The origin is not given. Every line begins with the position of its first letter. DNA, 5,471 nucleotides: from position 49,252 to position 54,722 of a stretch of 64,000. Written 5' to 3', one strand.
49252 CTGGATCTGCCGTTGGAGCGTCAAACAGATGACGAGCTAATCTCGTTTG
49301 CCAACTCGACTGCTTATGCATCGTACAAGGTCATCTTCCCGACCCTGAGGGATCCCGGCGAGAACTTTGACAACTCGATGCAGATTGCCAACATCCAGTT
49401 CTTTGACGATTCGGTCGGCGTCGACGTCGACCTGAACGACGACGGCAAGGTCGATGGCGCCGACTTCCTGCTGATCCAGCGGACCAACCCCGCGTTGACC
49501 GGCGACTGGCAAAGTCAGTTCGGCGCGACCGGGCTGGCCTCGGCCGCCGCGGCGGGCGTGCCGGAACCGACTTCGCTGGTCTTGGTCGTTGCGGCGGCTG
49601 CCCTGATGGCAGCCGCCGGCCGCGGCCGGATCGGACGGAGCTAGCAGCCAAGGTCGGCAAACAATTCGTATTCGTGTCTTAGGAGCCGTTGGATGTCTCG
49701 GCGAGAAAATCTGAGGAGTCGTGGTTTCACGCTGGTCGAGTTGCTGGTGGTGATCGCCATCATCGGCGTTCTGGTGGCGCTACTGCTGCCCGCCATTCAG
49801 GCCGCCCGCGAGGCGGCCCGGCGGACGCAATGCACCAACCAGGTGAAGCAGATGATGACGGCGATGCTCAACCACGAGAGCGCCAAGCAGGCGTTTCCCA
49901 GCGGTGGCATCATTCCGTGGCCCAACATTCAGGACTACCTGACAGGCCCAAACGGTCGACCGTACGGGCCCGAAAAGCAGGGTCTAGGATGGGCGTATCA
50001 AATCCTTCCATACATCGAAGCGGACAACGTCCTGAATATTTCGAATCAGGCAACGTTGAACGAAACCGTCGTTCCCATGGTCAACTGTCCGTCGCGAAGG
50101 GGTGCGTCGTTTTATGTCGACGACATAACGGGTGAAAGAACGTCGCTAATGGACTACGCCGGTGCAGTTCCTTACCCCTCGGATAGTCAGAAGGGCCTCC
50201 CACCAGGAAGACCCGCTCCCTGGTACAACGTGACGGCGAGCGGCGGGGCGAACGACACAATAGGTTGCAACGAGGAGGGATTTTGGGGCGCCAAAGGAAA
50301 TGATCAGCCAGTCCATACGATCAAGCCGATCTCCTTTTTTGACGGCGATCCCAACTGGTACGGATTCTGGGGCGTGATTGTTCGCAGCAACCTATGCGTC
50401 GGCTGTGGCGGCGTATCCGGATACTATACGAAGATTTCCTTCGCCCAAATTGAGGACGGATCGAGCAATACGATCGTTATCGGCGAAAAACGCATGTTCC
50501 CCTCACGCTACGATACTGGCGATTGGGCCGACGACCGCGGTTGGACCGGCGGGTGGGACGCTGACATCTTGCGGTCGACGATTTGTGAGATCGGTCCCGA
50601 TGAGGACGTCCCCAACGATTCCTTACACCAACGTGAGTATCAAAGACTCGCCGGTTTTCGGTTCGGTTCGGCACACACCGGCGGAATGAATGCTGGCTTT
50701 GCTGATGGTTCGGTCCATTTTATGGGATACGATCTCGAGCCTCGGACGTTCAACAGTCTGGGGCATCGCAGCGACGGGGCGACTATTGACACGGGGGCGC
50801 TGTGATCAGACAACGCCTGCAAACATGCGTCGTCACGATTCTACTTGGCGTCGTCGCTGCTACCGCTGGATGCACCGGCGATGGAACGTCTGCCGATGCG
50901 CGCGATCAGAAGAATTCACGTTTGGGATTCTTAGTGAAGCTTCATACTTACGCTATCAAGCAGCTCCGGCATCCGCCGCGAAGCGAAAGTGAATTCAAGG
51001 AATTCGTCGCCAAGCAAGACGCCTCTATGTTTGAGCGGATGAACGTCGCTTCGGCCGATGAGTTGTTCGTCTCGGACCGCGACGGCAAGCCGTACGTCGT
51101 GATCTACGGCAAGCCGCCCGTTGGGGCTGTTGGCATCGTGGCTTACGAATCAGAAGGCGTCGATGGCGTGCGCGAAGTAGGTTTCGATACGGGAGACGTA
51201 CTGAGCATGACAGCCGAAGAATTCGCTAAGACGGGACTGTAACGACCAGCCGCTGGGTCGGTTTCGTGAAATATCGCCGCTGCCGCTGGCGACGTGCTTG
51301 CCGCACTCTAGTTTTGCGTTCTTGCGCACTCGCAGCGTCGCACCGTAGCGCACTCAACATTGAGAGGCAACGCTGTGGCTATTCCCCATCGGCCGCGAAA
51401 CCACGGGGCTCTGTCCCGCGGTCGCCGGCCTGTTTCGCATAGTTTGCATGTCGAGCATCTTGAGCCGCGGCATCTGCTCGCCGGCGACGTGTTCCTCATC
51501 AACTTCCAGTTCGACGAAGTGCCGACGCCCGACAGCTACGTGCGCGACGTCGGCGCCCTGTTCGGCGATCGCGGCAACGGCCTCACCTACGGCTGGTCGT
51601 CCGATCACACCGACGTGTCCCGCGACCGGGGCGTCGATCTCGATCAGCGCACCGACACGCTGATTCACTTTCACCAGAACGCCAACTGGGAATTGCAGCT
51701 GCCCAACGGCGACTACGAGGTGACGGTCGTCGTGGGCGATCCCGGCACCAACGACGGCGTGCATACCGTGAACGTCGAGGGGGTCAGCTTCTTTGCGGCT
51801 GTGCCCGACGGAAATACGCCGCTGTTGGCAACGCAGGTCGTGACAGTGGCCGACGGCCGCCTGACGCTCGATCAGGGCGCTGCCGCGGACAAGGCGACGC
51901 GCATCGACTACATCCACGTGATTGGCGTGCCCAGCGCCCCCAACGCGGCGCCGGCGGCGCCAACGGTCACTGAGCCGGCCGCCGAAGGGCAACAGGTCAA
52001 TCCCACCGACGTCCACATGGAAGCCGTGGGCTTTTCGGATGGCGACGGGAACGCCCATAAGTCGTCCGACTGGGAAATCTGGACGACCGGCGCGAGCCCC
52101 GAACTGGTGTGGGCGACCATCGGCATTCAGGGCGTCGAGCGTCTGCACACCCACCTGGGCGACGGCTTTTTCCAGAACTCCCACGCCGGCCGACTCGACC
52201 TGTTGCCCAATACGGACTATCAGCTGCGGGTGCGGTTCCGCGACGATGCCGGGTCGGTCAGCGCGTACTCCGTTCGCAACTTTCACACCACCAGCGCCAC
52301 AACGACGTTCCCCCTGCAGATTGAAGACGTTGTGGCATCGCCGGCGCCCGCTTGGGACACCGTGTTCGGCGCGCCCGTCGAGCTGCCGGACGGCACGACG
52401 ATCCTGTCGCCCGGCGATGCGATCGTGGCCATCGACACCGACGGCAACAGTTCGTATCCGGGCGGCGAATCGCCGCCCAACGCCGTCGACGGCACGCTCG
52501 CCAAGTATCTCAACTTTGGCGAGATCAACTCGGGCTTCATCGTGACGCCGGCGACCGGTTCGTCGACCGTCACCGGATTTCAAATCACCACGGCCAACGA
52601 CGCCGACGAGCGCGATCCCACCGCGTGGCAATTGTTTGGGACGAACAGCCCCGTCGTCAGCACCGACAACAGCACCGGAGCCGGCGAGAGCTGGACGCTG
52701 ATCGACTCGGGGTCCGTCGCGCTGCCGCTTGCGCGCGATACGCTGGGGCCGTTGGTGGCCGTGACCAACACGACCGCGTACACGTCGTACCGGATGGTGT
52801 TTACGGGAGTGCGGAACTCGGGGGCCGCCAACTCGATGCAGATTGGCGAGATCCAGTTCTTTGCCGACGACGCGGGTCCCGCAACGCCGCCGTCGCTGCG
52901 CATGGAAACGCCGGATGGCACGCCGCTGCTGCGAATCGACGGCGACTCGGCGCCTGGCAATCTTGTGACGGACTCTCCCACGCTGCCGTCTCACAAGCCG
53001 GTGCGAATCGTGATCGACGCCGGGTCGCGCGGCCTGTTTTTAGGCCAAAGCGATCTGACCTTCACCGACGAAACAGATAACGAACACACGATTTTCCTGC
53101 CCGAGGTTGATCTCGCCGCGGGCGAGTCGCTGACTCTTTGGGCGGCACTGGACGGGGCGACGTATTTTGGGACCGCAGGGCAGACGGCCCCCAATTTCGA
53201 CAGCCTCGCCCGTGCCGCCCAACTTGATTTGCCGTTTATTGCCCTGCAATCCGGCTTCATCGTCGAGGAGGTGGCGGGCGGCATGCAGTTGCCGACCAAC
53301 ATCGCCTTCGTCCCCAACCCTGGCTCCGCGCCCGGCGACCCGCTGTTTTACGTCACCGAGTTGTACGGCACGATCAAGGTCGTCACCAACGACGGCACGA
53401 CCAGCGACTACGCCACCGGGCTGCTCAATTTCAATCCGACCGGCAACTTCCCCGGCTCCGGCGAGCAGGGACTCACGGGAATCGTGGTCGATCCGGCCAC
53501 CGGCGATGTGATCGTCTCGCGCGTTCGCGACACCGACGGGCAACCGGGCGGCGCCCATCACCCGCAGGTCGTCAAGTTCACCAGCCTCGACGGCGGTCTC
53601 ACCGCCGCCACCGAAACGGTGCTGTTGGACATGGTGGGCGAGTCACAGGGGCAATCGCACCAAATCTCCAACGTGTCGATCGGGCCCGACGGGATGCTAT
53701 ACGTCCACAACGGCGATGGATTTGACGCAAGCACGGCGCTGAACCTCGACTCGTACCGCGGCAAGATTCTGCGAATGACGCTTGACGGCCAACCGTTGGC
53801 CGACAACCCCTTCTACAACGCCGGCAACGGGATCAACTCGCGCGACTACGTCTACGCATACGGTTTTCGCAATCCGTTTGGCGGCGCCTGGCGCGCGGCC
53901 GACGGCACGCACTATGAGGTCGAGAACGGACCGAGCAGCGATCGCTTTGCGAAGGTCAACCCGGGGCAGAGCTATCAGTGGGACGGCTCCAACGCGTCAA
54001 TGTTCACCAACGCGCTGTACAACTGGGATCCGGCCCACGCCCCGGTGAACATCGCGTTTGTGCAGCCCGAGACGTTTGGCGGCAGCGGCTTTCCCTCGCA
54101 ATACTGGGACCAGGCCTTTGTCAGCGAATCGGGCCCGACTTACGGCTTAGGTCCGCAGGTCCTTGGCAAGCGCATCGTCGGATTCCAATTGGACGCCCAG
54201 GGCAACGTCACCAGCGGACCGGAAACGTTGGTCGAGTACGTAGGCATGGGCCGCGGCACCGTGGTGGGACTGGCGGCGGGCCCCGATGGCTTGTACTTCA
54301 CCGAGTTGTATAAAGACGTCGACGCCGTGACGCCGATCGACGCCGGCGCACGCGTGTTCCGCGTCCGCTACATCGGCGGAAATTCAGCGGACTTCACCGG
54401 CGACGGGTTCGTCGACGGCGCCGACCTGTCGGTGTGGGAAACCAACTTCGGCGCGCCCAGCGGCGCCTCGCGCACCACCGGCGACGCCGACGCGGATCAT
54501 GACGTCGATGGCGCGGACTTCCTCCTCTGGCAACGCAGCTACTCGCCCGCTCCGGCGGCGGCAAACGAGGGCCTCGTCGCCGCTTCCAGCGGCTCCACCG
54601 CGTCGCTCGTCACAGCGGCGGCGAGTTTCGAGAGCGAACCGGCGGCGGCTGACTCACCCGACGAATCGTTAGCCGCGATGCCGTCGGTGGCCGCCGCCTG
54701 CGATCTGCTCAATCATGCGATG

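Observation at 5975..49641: Composite C-terminal sorting tag: dockerin-like Ca-loop + W-x3-(F/Y)G helix + PEP-CTERM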

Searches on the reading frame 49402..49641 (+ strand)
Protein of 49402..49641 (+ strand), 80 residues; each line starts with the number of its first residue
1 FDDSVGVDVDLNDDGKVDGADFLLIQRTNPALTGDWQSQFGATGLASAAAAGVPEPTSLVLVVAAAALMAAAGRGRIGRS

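Call 70: search_protein_families(library=pfam, proteins=[window:49402-49641:+], max_evalue=10)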
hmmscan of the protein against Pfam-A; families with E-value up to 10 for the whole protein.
seq(80 aa): 2 families
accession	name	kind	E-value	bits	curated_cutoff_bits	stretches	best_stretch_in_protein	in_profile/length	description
PF07589.16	PEP-CTERM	-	0.0009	19.7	20.7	1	53-76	2-23/24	PEP-CTERM motif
PF00404.24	Dockerin_1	-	0.0036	17.9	22.9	1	10-27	3-20/57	Dockerin type I domain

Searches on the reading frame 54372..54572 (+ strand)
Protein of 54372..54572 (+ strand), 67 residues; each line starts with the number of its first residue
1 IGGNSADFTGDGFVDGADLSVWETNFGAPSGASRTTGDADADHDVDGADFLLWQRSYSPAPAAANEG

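Call 70: search_protein_families(library=pfam, proteins=[window:54372-54572:+], max_evalue=10)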
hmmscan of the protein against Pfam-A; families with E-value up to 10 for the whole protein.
seq(67 aa): 1 family
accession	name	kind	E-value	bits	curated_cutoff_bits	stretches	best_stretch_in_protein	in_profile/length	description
PF00404.24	Dockerin_1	-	0.00079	20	22.9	2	2-20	32-50/57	Dockerin type I domain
